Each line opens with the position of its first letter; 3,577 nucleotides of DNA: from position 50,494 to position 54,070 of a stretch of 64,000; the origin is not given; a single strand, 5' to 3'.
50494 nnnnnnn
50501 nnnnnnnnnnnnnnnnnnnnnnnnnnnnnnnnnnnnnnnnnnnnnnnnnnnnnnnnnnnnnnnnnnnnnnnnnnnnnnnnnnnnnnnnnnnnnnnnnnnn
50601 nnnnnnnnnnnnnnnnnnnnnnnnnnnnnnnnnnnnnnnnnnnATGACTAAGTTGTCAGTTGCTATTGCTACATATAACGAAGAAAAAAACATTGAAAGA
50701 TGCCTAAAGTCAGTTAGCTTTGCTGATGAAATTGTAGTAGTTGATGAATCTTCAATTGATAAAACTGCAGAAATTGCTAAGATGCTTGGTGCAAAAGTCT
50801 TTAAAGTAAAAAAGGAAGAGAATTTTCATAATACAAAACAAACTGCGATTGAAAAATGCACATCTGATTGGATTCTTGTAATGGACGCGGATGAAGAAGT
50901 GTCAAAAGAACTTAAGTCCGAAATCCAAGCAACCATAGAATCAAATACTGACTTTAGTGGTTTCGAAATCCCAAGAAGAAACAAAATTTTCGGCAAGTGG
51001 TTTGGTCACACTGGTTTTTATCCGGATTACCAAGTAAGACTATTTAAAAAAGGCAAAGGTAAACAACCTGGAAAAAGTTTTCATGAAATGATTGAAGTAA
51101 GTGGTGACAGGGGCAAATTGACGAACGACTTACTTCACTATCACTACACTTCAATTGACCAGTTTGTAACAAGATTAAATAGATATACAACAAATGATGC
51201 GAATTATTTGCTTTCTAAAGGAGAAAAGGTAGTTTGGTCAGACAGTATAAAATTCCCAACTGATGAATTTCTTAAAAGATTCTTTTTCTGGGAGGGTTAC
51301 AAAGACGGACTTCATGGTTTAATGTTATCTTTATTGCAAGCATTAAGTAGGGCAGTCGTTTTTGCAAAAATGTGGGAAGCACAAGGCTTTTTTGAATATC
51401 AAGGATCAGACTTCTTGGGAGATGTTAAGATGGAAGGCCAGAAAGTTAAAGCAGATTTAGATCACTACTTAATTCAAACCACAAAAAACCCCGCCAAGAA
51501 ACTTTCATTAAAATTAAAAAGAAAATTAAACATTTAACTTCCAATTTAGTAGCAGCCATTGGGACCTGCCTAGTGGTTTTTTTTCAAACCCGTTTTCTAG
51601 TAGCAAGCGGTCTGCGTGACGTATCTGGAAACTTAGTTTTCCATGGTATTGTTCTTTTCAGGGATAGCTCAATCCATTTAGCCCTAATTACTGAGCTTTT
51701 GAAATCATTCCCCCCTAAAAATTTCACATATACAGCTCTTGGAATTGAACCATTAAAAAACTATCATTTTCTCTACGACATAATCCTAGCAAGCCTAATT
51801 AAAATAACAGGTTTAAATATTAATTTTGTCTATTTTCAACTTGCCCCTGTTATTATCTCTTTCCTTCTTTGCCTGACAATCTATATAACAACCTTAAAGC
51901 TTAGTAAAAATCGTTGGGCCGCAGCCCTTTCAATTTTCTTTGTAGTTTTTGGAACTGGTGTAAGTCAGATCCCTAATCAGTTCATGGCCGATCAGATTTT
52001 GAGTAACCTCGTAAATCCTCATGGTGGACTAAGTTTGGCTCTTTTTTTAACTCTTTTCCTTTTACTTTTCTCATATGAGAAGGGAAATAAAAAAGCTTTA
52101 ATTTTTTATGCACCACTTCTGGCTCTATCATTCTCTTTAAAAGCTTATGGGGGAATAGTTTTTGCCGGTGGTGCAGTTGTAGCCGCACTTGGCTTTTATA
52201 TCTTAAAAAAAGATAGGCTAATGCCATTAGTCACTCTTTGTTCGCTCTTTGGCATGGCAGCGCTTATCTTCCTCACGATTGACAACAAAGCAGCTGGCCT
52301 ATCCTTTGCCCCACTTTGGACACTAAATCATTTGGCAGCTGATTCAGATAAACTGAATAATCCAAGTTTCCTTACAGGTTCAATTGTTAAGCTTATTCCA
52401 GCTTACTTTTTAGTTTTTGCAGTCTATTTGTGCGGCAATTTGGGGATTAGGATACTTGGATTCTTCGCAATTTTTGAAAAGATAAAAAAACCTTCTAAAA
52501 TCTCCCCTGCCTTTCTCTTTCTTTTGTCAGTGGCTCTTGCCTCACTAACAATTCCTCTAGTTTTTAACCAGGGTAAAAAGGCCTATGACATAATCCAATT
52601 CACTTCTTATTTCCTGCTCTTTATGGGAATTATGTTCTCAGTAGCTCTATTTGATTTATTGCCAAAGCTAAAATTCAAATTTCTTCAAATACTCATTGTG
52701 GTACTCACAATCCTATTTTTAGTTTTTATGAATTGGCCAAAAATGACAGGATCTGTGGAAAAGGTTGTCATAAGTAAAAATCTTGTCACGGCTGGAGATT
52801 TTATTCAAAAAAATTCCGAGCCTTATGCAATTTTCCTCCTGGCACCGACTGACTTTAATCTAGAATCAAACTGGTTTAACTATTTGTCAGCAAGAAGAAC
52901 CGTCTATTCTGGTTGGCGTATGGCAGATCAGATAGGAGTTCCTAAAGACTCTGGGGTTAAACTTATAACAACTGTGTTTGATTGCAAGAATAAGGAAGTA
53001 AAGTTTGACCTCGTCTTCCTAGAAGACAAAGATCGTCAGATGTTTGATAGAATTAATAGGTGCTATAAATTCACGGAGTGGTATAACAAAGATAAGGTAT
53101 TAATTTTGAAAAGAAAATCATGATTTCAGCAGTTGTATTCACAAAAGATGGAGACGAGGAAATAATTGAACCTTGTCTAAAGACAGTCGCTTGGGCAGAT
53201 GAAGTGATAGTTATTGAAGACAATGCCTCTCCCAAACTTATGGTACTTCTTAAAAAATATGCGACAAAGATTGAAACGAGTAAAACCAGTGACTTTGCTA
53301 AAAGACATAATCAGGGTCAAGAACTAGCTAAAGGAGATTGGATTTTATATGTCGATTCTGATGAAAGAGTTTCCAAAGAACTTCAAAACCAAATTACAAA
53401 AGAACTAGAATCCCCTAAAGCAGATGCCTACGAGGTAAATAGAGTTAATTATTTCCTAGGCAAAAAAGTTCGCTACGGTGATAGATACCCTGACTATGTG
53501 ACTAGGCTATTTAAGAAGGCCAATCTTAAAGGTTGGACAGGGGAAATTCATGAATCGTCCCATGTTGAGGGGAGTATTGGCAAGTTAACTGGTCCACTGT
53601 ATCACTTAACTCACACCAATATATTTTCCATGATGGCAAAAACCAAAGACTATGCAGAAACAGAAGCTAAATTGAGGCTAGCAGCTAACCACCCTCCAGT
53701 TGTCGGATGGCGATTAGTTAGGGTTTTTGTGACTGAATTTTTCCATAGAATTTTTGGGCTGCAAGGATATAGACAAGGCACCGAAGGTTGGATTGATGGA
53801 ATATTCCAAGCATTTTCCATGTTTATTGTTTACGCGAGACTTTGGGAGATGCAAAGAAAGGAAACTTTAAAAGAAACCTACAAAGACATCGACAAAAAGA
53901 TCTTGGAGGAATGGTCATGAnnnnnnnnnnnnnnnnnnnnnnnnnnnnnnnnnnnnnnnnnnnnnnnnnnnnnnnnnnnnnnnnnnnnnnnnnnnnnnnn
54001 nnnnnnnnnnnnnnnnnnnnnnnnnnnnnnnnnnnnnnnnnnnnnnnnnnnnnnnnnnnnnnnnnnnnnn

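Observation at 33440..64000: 30-kb glycosylation mega-locus: at least 14 GT-C membrane glycosyltransferases interleaved with at least 6 Dpm1-like GT2 synthases, plus GtrA, a Wzx-like flippase and a GT4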

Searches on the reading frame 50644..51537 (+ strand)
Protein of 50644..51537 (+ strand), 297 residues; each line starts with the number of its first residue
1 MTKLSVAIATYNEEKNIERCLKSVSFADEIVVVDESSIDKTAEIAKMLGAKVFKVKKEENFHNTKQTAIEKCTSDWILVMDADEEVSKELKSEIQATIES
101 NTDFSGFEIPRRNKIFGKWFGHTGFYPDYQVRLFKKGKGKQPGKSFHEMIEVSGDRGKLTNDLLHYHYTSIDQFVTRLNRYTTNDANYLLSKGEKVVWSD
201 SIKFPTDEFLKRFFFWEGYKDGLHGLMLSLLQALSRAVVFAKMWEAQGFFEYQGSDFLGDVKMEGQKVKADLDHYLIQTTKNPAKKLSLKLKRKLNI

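Call 6: search_protein_families(library=pfam, max_evalue=0.01, proteins=[window:50644-51537:+])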
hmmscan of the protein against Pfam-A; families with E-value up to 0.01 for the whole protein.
window:50644-51537:+ (297 aa): 3 families
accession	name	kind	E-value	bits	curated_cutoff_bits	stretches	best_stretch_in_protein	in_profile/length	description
PF00535.33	Glycos_transf_2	-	7.7e-24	84.9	23.3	1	5-143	1-151/168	Glycosyl transferase family 2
PF13704.12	Glyco_tranf_2_4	-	3.9e-05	24.5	27.5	1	12-84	2-82/98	Glycosyl transferase family 2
PF13641.12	Glyco_tranf_2_3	-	0.00024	21.6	27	1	4-84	3-97/230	Glycosyltransferase like family 2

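Call 10: search_protein_families(library=ncbifam, max_evalue=0.001, proteins=[window:50644-51537:+])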
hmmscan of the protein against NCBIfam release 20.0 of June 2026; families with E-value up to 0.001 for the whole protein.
window:50644-51537:+ (297 aa): 12 families
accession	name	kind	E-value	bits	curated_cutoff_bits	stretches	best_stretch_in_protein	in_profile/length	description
TIGR04195.1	S_glycosyl_SunS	equivalog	3.1e-13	49.3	350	1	5-96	60-153/421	SunS family peptide S-glycosyltransferase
TIGR04283.1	glyco_like_mftF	equivalog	3.4e-13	49.7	182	1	4-109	1-109/221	TIGR04283 family arsenosugar biosynthesis glycosyltransferase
TIGR04182.1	glyco_TIGR04182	equivalog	1.2e-07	31.5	325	1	5-86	3-85/293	S-layer glycoprotein N-glycosyltransferase AglJ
NF041391.1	DPhHxTase_Halo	equivalog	2.7e-07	29.8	375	1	9-103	2-98/213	dolichyl-phosphate hexose transferase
NF010496.0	PRK13915.1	equivalog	3.8e-07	29.5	262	1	2-57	31-93/307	glucosyl-3-phosphoglycerate synthase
NF007482.0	PRK10073.1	equivalog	7.2e-07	28.5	423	1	2-93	6-105/334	glycosyltransferase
NF050050.1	ProtGlycPglI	equivalog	1.3e-06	28.1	500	1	1-94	1-104/306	GalNAc(5)-diNAcBac-PP-undecaprenol beta-1,3-glucosyltransferase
NF041875.1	EPS_EpsD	equivalog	1.4e-06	27.9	370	1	4-90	1-96/325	exopolysaccharide biosynthesis glycosyltransferase EpsD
NF038302.1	EPS_HpsE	equivalog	1.9e-05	23.8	300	1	3-86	2-99/307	hormogonium polysaccharide biosynthesis glycosyltransferase HpsE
TIGR03937.1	PgaC_IcaA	equivalog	6.6e-05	22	422.3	1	3-89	46-141/407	poly-beta-1,6-N-acetyl-D-glucosamine synthase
NF045692.1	OglycostaseCruG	equivalog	8.7e-05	21.6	600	1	2-98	41-152/386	2'-O-glycosyltransferase CruG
NF047683.1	TeichurnBiosyTuaG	equivalog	0.00032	20.4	400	1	3-96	7-110/252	teichuronic acid biosynthesis protein TuaG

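Call 60: search_solved_structures(query=window:50644-51537:+, max_evalue=0.01)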
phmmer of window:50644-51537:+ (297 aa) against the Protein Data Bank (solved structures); distinct sequences matched with E-value up to 0.01: 8.
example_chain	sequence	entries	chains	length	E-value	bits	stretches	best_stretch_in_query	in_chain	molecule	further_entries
22ao_A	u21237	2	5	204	1.8e-14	57.2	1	4-180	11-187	GmaR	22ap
7msp_A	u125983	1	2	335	1.2e-10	44.6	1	5-148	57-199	SPbeta prophage-derived glycosyltransferase SunS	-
7msn_A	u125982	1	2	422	1.8e-10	44.1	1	5-148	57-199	SPbeta prophage-derived glycosyltransferase SunS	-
7msk_A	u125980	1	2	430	1.3e-06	31.4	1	5-87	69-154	Glyco_trans_2-like domain-containing protein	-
5mlz_A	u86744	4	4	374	1e-05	28.5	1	3-104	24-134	Dolichol monophosphate mannose synthase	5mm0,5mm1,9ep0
6p61_A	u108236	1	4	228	2.4e-05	27.3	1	4-105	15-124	Glycosyltransferase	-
5tze_C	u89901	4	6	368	7e-05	25.7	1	3-100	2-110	Glycosyl transferase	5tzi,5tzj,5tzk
5tz8_A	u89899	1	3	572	0.00011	25.1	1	3-100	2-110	Glycosyl transferase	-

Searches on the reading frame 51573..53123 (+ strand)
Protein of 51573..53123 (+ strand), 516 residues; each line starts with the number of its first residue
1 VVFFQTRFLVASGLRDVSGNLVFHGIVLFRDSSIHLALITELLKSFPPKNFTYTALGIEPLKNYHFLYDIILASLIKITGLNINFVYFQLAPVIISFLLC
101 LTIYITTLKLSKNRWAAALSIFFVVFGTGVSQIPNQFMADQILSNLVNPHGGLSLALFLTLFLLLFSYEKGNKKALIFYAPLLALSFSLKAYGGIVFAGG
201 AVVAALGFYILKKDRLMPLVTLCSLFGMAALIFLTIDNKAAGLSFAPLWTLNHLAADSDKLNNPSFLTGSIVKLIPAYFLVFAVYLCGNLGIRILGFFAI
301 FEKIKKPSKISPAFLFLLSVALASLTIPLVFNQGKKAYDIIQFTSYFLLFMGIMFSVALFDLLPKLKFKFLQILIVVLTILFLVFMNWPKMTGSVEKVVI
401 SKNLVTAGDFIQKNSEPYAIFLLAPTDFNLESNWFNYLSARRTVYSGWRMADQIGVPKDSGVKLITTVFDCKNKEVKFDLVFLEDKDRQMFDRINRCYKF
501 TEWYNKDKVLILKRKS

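Call 6: search_protein_families(library=pfam, max_evalue=0.01, proteins=[window:51573-53123:+])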
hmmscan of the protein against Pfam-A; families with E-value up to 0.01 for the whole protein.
window:51573-53123:+ (516 aa): 0 families

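Call 11: search_protein_families(library=pfam, max_evalue=10, proteins=[window:51573-53123:+])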
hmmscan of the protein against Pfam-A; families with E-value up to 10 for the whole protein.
window:51573-53123:+ (516 aa): 2 families
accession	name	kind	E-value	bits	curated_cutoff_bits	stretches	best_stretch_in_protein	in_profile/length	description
PF09771.14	Tmemb_18A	-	1.5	9.6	29.9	1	101-170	13-83/118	Transmembrane protein 188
PF25740.1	BNLF2a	-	6.1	7.3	27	1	214-232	41-58/60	EBV TAP inhibitor BNLF2a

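Call 33: find_homologous_proteins(query=window:51573-53123:+, max_evalue=0.00001)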
Query window:51573-53123:+ (516 aa): 32 proteins with E <= 0.00001 among 8000 candidates.
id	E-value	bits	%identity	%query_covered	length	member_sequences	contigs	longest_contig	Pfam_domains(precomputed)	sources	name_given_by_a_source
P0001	0.0e+0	1123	100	100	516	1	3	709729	-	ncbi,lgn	-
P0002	1.6e-111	392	40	99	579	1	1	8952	-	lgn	-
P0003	1.8e-109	385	41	100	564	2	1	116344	-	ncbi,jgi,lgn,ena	-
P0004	1.1e-103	366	39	100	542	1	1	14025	-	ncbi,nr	ncbi:hypothetical protein HY085_00620 [Candidatus Gottesmanbacteria bacterium]|nr:hypothetical prote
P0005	1.3e-103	366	39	99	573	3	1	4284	-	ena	-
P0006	4.9e-103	364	40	100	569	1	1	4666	-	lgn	-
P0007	1.8e-102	362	42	99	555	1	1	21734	-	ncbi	-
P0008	3.2e-101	358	40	99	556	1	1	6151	-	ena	-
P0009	6.5e-101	357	40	100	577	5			-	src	-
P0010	1.4e-99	352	40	100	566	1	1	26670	-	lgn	-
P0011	4.2e-98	348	40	100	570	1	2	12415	-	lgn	-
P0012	5.4e-96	341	38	100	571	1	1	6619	-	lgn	-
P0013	9.1e-96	340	40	98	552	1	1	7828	-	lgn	-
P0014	4.3e-95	338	40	99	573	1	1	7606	-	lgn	-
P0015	5.7e-95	337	38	97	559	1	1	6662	-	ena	-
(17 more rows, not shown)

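Call 36: search_solved_structures(query=A2, max_evalue=10)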
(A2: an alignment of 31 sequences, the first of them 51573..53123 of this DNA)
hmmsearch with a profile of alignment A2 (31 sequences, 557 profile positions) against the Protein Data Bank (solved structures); distinct sequences matched with E-value up to 10: 0.

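Call 46: predict_structure(alignment_id=A2)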
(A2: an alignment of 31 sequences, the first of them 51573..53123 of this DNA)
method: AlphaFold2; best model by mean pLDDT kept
length: 516 residues; sequences in the alignment: 31
mean_pLDDT: 88.4   pTM: 0.89
mean pLDDT of the five models: 88.4, 88.1, 87.7, 86.1, 85.9
residues with pLDDT >= 90: 287; 70-90: 192; 50-70: 37; < 50: 0
segments of 3 or more residues with pLDDT < 50: none
pLDDT, mean of each block of 10 residues (from residue 1): 86 93 90 90 78 65 81 95 94 95 98 97 81 59 81 96 98 97 95 93 98 97 97 77 82 83 78 87 88 93 91 97 94 73 91 97 94 95 86 84 94 91 91 90 85 79 88 87 87 85 91 90
secondary structure, 60 per line:
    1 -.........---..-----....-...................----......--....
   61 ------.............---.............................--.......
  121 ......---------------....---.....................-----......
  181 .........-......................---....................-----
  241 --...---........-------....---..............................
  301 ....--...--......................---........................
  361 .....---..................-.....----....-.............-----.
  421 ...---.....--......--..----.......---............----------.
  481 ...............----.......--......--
elements in order: H2-10 E21-24 H26-44 E49-54 E57-60 H67-79 H83-111 H114-126 H142-145 H149-169 H175-189 H191-212 H216-235 E243-245 H249-256 H264-267 H271-304 H312-330 E331-333 H337-365 H369-386 H388-392 E397-400 H402-414 E420-423 H427-431 H434-439 H448-454 H458-469 E480-484 H485-495 E500-506 E509-514

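Call 49: fold_search(model_id=the predicted structure, library=pdb)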
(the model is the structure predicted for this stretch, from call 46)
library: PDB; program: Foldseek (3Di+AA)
matches with E <= 10: 462; with E <= 0.001: 21
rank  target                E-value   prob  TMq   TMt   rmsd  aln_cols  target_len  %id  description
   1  7zlg_A                5.8e-08  1.00  0.54  0.44  11.2       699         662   11  Cryo-EM structure of C-mannosyltransferase CeDPY19, in complex with acceptor peptide and bound to CMT2-Fab and anti-Fa (released 2023-01-11)
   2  9n9j_I                7.6e-08  1.00  0.53  0.41  14.4       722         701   12  Structure of a GRP94 folding intermediate engaged with a CCDC134- and FKBP11-bound secretory translocon (released 2025-11-19)
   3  7zlh_A                8.7e-08  1.00  0.51  0.42  12.5       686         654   11  Cryo-EM structure of C-mannosyltransferase CeDPY19, in apo state, bound to CMT2-Fab and anti-Fab nanobody (released 2023-01-11)
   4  7zli_A                1.4e-07  1.00  0.52  0.42  11.7       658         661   11  Cryo-EM structure of C-mannosyltransferase CeDPY19, in complex with Dol25-P-Man and bound to CMT2-Fab and anti-Fab nan (released 2023-01-11)
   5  8pn9_A                1.6e-07  1.00  0.57  0.47  12.1       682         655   12  Structure of human oligosaccharyltransferase OST-A complex bound to NGI-1 (released 2024-05-08)
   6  8age_A                2.3e-07  1.00  0.55  0.46  11.7       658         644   10  Structure of yeast oligosaccharylransferase complex with acceptor peptide bound (released 2022-12-07)
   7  7oci_F                2.5e-07  1.00  0.55  0.46  11.6       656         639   11  Cryo-EM structure of yeast Ost6p containing oligosaccharyltransferase complex (released 2022-02-16)
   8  6s7t_A                3.2e-07  1.00  0.54  0.42  13.6       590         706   11  Cryo-EM structure of human oligosaccharyltransferase complex OST-B (released 2019-12-18)
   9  7e9s_A                3.2e-07  1.00  0.53  0.35  14.2       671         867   13  Archaeal oligosaccharyltransferase AglB from Archaeoglobus fulgidus in complex with an inhibitory peptide and a dolich (released 2021-09-08)
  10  3waj                  3.8e-07  1.00  0.53  0.38  11.8       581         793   14  Crystal structure of the Archaeoglobus fulgidus oligosaccharyltransferase (O29867_ARCFU) complex with Zn and sulfate (released 2013-10-30)
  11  6ezn_F                5.4e-07  1.00  0.53  0.44  11.8       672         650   10  Cryo-EM structure of the yeast oligosaccharyltransferase (OST) complex (released 2018-01-17)
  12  8b6l_I                6.2e-07  1.00  0.53  0.42  11.9       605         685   11  Subtomogram average of the human Sec61-TRAP-OSTA-translocon (released 2022-12-07)
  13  5gmy_A                6.5e-07  1.00  0.52  0.34  14.7       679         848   12  Crystal structure of the Archaeoglobus fulgidus oligosaccharyltransferase (O29867_ARCFU) tethered with an acceptor pep (released 2017-02-01)
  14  8agb_A                9.2e-07  1.00  0.53  0.44  11.4       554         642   12  Structure of yeast oligosaccharylransferase complex with lipid-linked oligosaccharide bound (released 2022-12-07)
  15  6c26_A                1.2e-06  1.00  0.53  0.44  12.8       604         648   14  The Cryo-EM structure of a eukaryotic oligosaccharyl transferase complex (released 2018-01-31)
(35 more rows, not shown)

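Call 54: search_protein_families(library=ncbifam, max_evalue=0.01, proteins=[window:51573-53123:+])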
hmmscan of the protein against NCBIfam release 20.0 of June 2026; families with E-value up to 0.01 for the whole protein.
window:51573-53123:+ (516 aa): 0 families

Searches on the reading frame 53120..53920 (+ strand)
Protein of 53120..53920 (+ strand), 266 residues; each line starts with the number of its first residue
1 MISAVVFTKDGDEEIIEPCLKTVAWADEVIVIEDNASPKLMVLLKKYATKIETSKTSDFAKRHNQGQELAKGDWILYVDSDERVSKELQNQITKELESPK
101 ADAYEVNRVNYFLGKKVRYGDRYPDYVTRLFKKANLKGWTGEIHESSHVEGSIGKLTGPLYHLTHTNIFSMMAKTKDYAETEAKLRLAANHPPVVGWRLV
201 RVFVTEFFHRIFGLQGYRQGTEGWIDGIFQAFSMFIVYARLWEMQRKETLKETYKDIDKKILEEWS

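Call 6: search_protein_families(library=pfam, max_evalue=0.01, proteins=[window:53120-53920:+])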
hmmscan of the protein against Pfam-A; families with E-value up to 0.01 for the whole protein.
window:53120-53920:+ (266 aa): 2 families
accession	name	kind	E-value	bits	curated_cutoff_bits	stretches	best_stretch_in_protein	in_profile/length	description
PF00535.33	Glycos_transf_2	-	2.1e-10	41.2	23.3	1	4-137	2-143/168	Glycosyl transferase family 2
PF10111.15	Glyco_tranf_2_2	-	0.0083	16.1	27.3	0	27-93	30-103/276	Glycosyltransferase like family 2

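Call 10: search_protein_families(library=ncbifam, max_evalue=0.001, proteins=[window:53120-53920:+])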
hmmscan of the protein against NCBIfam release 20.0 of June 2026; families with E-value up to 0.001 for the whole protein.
window:53120-53920:+ (266 aa): 1 family
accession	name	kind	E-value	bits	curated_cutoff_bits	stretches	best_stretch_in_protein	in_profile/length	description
TIGR04283.1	glyco_like_mftF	equivalog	7.8e-06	25.6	182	1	26-102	27-103/221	TIGR04283 family arsenosugar biosynthesis glycosyltransferase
